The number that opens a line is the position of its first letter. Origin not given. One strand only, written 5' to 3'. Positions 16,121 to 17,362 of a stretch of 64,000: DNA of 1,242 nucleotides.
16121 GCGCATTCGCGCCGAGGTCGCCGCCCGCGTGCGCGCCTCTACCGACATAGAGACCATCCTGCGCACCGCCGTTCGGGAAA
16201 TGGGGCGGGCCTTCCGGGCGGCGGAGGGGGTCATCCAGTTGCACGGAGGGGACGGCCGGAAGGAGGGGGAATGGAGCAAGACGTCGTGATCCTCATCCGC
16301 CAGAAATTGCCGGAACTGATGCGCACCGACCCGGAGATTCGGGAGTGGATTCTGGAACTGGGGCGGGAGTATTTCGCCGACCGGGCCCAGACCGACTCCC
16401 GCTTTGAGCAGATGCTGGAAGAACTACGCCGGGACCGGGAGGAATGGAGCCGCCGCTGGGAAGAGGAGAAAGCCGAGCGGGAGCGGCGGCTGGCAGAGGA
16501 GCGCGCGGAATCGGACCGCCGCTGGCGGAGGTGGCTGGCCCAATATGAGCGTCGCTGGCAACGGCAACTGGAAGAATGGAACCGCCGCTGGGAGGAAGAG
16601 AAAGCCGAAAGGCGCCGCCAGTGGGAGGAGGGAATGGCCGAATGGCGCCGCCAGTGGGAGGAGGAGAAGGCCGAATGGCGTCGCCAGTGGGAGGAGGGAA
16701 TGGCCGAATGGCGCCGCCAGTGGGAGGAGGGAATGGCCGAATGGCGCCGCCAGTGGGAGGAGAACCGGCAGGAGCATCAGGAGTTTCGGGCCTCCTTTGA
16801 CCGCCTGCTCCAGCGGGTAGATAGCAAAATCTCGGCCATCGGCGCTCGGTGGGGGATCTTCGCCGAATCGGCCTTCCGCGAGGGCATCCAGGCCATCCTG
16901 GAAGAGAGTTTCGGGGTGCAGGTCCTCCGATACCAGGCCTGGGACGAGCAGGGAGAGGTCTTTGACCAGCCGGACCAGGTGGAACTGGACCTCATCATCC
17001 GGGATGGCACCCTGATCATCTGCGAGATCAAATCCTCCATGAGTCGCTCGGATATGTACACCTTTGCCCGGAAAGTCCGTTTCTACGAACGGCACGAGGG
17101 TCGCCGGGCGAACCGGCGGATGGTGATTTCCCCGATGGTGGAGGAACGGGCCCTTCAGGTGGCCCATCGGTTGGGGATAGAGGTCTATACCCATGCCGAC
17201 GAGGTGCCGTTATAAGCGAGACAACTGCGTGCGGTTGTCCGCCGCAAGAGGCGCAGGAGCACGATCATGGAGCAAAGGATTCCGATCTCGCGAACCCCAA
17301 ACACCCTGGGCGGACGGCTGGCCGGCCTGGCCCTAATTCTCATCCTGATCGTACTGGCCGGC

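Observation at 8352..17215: Paralogous coiled-coil plus Hjc-like nuclease-fold proteins with divergent in-frame tandem repeats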

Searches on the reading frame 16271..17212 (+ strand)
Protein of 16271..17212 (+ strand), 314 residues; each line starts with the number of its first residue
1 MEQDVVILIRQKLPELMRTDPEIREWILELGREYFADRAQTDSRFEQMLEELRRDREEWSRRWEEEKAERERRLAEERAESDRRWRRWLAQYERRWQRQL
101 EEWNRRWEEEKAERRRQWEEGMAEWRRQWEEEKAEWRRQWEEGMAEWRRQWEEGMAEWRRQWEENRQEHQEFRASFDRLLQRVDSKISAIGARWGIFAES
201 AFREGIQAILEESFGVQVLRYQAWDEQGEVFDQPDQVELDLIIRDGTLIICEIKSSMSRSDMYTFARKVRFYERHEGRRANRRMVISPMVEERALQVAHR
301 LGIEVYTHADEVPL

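Call 5: search_protein_families(library=pfam, proteins=[window:16271-17212:+], max_evalue=1)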
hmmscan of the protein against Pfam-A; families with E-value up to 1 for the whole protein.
window:16271-17212:+ (314 aa): 3 families
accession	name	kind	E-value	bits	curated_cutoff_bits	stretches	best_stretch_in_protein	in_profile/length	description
PF07788.17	PDDEXK_10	-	9.5e-25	86.8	21.2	1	236-304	2-74/74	PD-(D/E)XK nuclease superfamily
PF12644.12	DUF3782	-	2e-23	82.7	24.4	1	159-234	3-78/78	Protein of unknown function (DUF3782)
PF01442.23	Apolipoprotein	-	0.027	14.6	90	1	45-211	13-179/190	Apolipoprotein A1/A4/E domain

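Call 6: search_protein_families(library=ncbifam, proteins=[window:16271-17212:+], max_evalue=1)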
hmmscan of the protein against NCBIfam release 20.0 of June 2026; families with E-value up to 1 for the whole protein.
window:16271-17212:+ (314 aa): 2 families
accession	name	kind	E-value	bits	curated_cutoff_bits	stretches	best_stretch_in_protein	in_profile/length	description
TIGR02168.1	SMC_prok_B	equivalog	0.054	11.2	567.35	1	42-190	797-947/1181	chromosome segregation protein SMC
TIGR01761.1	thiaz-red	subfamily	0.26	10.7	188.8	1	292-313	40-61/350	thiazolinyl imide reductase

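Call 15: find_encoding_contigs(protein=window:16271-17212:+, flank=10000, max_places=6)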
Protein window:16271-17212:+ (314 aa): 1 contig read that carries it; 1 place shown.
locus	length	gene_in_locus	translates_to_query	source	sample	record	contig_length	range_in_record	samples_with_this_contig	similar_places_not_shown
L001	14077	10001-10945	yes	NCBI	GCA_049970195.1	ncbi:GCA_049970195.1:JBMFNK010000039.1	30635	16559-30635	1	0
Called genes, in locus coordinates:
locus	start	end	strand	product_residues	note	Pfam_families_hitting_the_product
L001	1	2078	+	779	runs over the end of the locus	PF00672:HAMP, PF01590:GAF, PF13185:GAF_2, PF13492:GAF_3, PF00512:HisKA, PF02518:HATPase_c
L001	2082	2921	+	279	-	PF12644:DUF3782, PF07788:PDDEXK_10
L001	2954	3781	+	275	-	PF00142:Fer4_NifH (faint), PF01656:CbiA, PF02374:ArsA_ATPase (weak), PF06564:CBP_BcsQ, PF09140:MipZ, PF10609:ParA (faint), PF13614:AAA_31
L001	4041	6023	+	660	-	PF00672:HAMP, PF01590:GAF, PF13185:GAF_2, PF13492:GAF_3, PF01590:GAF (weak), PF13185:GAF_2, PF13492:GAF_3 (weak)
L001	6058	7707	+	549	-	PF20969:MASE11, PF13185:GAF_2 (faint), PF13492:GAF_3, PF01590:GAF (weak)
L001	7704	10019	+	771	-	PF01590:GAF, PF13185:GAF_2, PF13492:GAF_3, PF27275:MJ0093 (faint), PF13185:GAF_2, PF01590:GAF, PF13492:GAF_3 (weak)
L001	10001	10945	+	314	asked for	PF12644:DUF3782, PF07788:PDDEXK_10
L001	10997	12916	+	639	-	PF00672:HAMP, PF01590:GAF, PF13185:GAF_2, PF13492:GAF_3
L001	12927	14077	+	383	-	PF00672:HAMP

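Call 21: find_homologous_proteins(query=window:16271-17212:+)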
Query window:16271-17212:+ (314 aa): 2578 proteins with E <= 0.001 among 8000 candidates; the best 120 are listed.
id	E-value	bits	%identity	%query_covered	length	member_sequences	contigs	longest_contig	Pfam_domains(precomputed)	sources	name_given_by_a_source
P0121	2.8e-191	653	99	100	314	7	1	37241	PF07788.18,PF12644.13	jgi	jgi:hypothetical protein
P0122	4.0e-142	491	61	100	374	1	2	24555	PF07788.18,PF12644.13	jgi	jgi:hypothetical protein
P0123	2.3e-141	489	68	100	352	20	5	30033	PF07788.18,PF12644.13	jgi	jgi:hypothetical protein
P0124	1.6e-132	460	72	99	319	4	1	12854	PF07788.18,PF12644.13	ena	-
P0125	3.9e-131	455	69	100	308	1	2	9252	PF07788.18,PF12644.13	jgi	-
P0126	2.2e-127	443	64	100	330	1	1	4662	PF07788.18,PF12644.13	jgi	-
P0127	3.1e-127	442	68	100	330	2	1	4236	PF07788.18,PF12644.13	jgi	-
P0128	3.1e-127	442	64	100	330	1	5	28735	PF07788.18,PF12644.13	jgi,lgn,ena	jgi:hypothetical protein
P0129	5.0e-127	441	64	100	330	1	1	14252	PF07788.18,PF12644.13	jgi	jgi:hypothetical protein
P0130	5.4e-127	441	64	100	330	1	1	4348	PF07788.18,PF12644.13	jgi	-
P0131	5.5e-127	441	64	100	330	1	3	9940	PF07788.18,PF12644.13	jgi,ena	-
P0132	5.8e-127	441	64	100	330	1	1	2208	PF07788.18,PF12644.13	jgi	-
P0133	1.5e-126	440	64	100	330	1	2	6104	PF07788.18,PF12644.13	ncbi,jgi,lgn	jgi:hypothetical protein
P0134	1.5e-126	440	64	100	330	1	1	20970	PF07788.18,PF12644.13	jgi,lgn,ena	-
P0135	2.7e-126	439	64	100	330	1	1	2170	PF07788.18,PF12644.13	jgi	-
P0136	1.9e-122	426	64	100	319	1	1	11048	PF07788.18,PF12644.13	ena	-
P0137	3.8e-122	425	65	100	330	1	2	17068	PF07788.18,PF12644.13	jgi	jgi:hypothetical protein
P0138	6.2e-120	418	64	100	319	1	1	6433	PF07788.18,PF12644.13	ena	-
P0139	8.5e-120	418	64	100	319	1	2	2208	PF07788.18,PF12644.13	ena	-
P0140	1.0e-119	417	64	100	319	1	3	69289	PF07788.18,PF12644.13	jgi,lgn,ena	jgi:hypothetical protein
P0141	5.7e-119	415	70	100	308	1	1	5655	PF07788.18,PF12644.13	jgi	jgi:Uncharacterized conserved protein containing a coiled-coil domain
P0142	1.7e-118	413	68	99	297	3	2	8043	PF07788.18,PF12644.13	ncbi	-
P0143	2.3e-118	413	66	100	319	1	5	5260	PF07788.18,PF12644.13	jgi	-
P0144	2.6e-118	413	69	100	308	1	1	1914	PF07788.18,PF12644.13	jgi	jgi:hypothetical protein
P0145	3.0e-118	413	64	100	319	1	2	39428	PF07788.18,PF12644.13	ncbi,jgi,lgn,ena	-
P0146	1.1e-117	411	66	100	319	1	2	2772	PF07788.18,PF12644.13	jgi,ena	-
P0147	4.1e-116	406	67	99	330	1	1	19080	PF07788.18,PF12644.13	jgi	-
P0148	7.3e-114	398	64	99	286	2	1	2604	PF07788.18,PF12644.13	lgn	-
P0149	5.2e-113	395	67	100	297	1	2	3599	PF07788.18,PF12644.13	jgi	-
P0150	9.2e-113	395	66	100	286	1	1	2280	PF07788.18,PF12644.13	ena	-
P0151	2.5e-112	393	66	100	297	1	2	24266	PF07788.18,PF12644.13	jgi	-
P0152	2.9e-112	393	66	100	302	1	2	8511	PF07788.18,PF12644.13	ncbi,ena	-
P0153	8.1e-106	372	72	54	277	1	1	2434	PF07788.18,PF12644.13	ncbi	-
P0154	5.7e-96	339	54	100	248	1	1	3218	PF07788.18,PF12644.13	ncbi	ncbi:MAG: PD-(D/E)XK nuclease family protein [Anaerolineae bacterium]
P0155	2.1e-95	338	58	99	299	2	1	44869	PF07788.18,PF12644.13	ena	-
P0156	2.7e-91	324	53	100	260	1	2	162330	PF07788.18,PF12644.13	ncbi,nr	ncbi:MAG: DUF3782 domain-containing protein [Anaerolineae bacterium]|nr:DUF3782 domain-containing pr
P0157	5.9e-82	293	51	99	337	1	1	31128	PF07788.18,PF12644.13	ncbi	-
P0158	5.3e-81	290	52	99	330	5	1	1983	PF07788.18,PF12644.13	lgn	-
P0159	6.3e-81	290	51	99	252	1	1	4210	PF07788.18,PF12644.13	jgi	-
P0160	1.6e-80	289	52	99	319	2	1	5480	PF07788.18,PF12644.13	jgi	-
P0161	2.9e-78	281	48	99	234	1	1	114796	PF07788.18,PF12644.13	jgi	-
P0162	1.6e-76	276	40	97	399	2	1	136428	PF07788.18,PF12644.13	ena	-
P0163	5.5e-76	274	67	61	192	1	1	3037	PF07788.18,PF12644.13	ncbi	ncbi:MAG: PD-(D/E)XK nuclease family protein, partial [Anaerolineae bacterium]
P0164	9.9e-76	273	49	97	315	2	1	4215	PF07788.18,PF12644.13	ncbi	-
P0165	1.6e-75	272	47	97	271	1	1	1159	PF07788.18,PF12644.13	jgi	jgi:hypothetical protein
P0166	2.2e-75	272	45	97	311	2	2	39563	PF07788.18,PF12644.13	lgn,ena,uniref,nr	uniref:PD-(D/E)XK nuclease superfamily protein n=1 Tax=Candidatus Kentrum sp. UNK TaxID=2126344 RepI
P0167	4.8e-75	271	46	100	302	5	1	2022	PF07788.18,PF12644.13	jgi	jgi:hypothetical protein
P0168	1.1e-74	269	45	97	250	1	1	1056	PF07788.18,PF12644.13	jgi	jgi:hypothetical protein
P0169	1.4e-74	269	60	59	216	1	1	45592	PF07788.18,PF12644.13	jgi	-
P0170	1.6e-74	269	46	100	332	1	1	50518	PF07788.18,PF12644.13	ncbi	-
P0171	2.4e-74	268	47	97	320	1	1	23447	PF07788.18,PF12644.13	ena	-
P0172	3.4e-74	268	49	97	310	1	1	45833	PF07788.18,PF12644.13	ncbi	-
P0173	3.4e-74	268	48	97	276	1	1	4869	PF07788.18,PF12644.13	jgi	jgi:hypothetical protein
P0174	4.0e-74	268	48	97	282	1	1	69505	PF07788.18,PF12644.13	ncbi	-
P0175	1.7e-73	266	47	100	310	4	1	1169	PF07788.18,PF12644.13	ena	-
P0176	6.4e-73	264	45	99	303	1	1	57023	PF07788.18,PF12644.13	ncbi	-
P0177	7.2e-73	264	46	99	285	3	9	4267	PF07788.18,PF12644.13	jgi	jgi:hypothetical protein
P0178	2.0e-72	262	44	97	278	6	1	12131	PF07788.18,PF12644.13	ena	-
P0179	3.0e-72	261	43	100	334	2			PF07788.18,PF12644.13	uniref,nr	uniref:PD-(D/E)XK nuclease superfamily protein n=1 Tax=Candidatus Kentrum sp. FW TaxID=2126338 RepID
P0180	5.1e-72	261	42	99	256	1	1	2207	PF07788.18,PF12644.13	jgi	-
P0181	6.0e-72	260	39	100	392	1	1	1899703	PF07788.18,PF12644.13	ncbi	ncbi:PD-(D/E)XK nuclease family protein [Thermodesulfovibrio sp. TK110]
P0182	6.6e-72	260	45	97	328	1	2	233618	PF07788.18,PF12644.13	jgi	jgi:hypothetical protein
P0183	8.4e-72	260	46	99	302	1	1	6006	PF07788.18,PF12644.13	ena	-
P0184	9.3e-72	260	47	97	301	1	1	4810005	PF07788.18,PF12644.13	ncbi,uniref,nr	ncbi:hypothetical protein THII_3853 [Thioploca ingrica]|uniref:DUF3782 domain-containing protein n=1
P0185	9.6e-72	260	47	99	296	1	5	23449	PF07788.18,PF12644.13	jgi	jgi:hypothetical protein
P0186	1.7e-71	259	48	97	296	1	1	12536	PF07788.18,PF12644.13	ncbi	-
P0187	2.2e-71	259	44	97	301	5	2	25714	PF07788.18,PF12644.13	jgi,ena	-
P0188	2.3e-71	259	49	98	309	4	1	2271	PF07788.18,PF12644.13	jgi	-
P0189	2.4e-71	259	44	99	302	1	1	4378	PF07788.18,PF12644.13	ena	-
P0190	2.5e-71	258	46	99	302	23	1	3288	PF07788.18,PF12644.13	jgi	-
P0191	3.8e-71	258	47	100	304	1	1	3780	PF07788.18,PF12644.13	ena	-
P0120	4.7e-71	258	48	100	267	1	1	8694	PF07788.18,PF12644.13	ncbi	ncbi:MAG: DUF3782 domain-containing protein, partial [Caldilineae bacterium]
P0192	5.4e-71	257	46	99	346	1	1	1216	PF07788.18,PF12644.13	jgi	-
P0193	5.7e-71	257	42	99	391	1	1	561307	PF07788.18,PF12644.13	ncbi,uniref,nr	ncbi:PD-(D/E)XK nuclease family protein [Desulfosoma caldarium]|uniref:DUF3782 domain-containing pro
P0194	7.1e-71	257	45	100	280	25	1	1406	PF07788.18,PF12644.13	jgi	jgi:hypothetical protein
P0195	7.2e-71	257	48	100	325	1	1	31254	PF07788.18,PF12644.13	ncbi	-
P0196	9.0e-71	257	47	99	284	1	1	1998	PF07788.18,PF12644.13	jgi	-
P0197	9.8e-71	257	48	97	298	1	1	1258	PF07788.18,PF12644.13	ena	-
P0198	1.5e-70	256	43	99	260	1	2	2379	PF07788.18,PF12644.13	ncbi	ncbi:MAG: DUF3782 domain-containing protein [Anaerolineae bacterium]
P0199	1.5e-70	256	42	100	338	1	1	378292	PF07788.18,PF12644.13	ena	-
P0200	2.2e-70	255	41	97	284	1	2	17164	PF07788.18,PF12644.13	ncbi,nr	ncbi:MAG: DUF3782 domain-containing protein [Thermodesulfovibrio sp.]|nr:DUF3782 domain-containing p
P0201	2.5e-70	255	46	99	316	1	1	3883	PF07788.18,PF12644.13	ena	-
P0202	2.5e-70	255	45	97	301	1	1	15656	PF07788.18,PF12644.13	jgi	jgi:hypothetical protein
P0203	3.9e-70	255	45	99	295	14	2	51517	PF07788.18,PF12644.13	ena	-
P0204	4.2e-70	254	49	97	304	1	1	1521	PF07788.18,PF12644.13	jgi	jgi:hypothetical protein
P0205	4.2e-70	254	44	99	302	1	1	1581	PF07788.18,PF12644.13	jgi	jgi:hypothetical protein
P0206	4.6e-70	254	44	97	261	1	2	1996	PF07788.18,PF12644.13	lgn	-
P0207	5.2e-70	254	46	97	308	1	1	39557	PF07788.18,PF12644.13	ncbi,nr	ncbi:MAG: DUF3782 domain-containing protein [Ardenticatenia bacterium]|nr:DUF3782 domain-containing 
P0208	8.3e-70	253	47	99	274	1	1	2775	PF07788.18,PF12644.13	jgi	jgi:hypothetical protein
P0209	1.0e-69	253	45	100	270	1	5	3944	PF07788.18,PF12644.13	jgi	-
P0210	1.0e-69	253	49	99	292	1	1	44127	PF07788.18,PF12644.13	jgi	-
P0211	1.1e-69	253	42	99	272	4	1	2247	PF07788.18,PF12644.13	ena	-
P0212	1.4e-69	253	46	99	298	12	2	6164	PF07788.18,PF12644.13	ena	-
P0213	1.5e-69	253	44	94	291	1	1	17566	PF07788.18,PF12644.13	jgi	jgi:hypothetical protein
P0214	1.5e-69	253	43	94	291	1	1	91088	PF07788.18,PF12644.13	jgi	jgi:hypothetical protein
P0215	1.6e-69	253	44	96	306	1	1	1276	PF07788.18,PF12644.13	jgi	jgi:hypothetical protein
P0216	1.6e-69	252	47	99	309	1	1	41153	PF07788.18,PF12644.13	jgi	jgi:hypothetical protein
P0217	1.7e-69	252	45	97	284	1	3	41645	PF07788.18,PF12644.13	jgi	jgi:hypothetical protein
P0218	1.8e-69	252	45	99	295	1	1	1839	PF07788.18,PF12644.13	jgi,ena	jgi:hypothetical protein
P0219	2.4e-69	252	47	97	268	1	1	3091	PF07788.18,PF12644.13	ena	-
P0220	2.5e-69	252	44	100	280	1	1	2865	PF07788.18,PF12644.13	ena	-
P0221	2.7e-69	252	48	97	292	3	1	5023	PF07788.18,PF12644.13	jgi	-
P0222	3.0e-69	252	47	97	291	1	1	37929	PF07788.18,PF12644.13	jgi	jgi:hypothetical protein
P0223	3.1e-69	252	42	99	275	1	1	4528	PF07788.18,PF12644.13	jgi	jgi:hypothetical protein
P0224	3.8e-69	251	49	97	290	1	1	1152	PF07788.18,PF12644.13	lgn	-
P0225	3.9e-69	251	44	99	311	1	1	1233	PF07788.18,PF12644.13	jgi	-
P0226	3.9e-69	251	45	99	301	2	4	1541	PF07788.18,PF12644.13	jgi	jgi:hypothetical protein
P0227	4.3e-69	251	41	100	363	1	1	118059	PF07788.18,PF12644.13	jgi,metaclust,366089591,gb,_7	metaclust:\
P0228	4.9e-69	251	45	99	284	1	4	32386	PF07788.18,PF12644.13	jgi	jgi:hypothetical protein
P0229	5.4e-69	251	47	97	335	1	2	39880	PF07788.18,PF12644.13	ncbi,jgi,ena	-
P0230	5.5e-69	251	39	100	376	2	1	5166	PF07788.18,PF12644.13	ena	-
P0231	5.6e-69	251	39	97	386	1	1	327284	PF07788.18,PF12644.13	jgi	-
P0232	6.3e-69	251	44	98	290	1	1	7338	PF07788.18,PF12644.13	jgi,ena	jgi:hypothetical protein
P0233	6.7e-69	250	45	99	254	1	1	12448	PF07788.18,PF12644.13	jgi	-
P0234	7.2e-69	250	45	99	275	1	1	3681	PF07788.18,PF12644.13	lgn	-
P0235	7.7e-69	250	46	99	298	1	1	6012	PF07788.18,PF12644.13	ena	-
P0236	7.8e-69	250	48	97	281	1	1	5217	PF07788.18,PF12644.13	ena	-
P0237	8.4e-69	250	39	99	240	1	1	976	PF07788.18,PF12644.13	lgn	-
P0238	8.6e-69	250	47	97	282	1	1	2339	PF07788.18,PF12644.13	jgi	-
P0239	9.2e-69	250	45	97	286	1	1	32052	PF04180.20,PF07788.18,PF12644.13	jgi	jgi:hypothetical protein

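Call 42: search_protein_families(library=padloc, proteins=[window:16271-17212:+], max_evalue=0.01)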
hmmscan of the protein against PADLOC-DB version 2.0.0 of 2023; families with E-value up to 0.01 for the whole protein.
window:16271-17212:+ (314 aa): 4 families
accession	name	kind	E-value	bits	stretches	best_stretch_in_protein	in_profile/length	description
PDLC01085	C3a181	-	6.7e-14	50.3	1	93-307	38-226/226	Diadenylate cyclase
PDLC00648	ZorA3|ZorA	-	0.00024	18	1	38-181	361-508/692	MotA/ExbB/TolQ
PDLC00647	ZorA3|ZorA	-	0.0014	15.2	1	44-186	377-510/780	MotA/ExbB/TolQ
PDLC01887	CARF4--CARF_PDDEXK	-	0.0045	14.6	1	217-305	169-257/285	-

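Call 43: search_protein_families(library=phrogs, proteins=[window:16271-17212:+], max_evalue=0.01)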
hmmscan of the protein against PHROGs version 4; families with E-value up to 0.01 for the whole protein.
window:16271-17212:+ (314 aa): 0 families
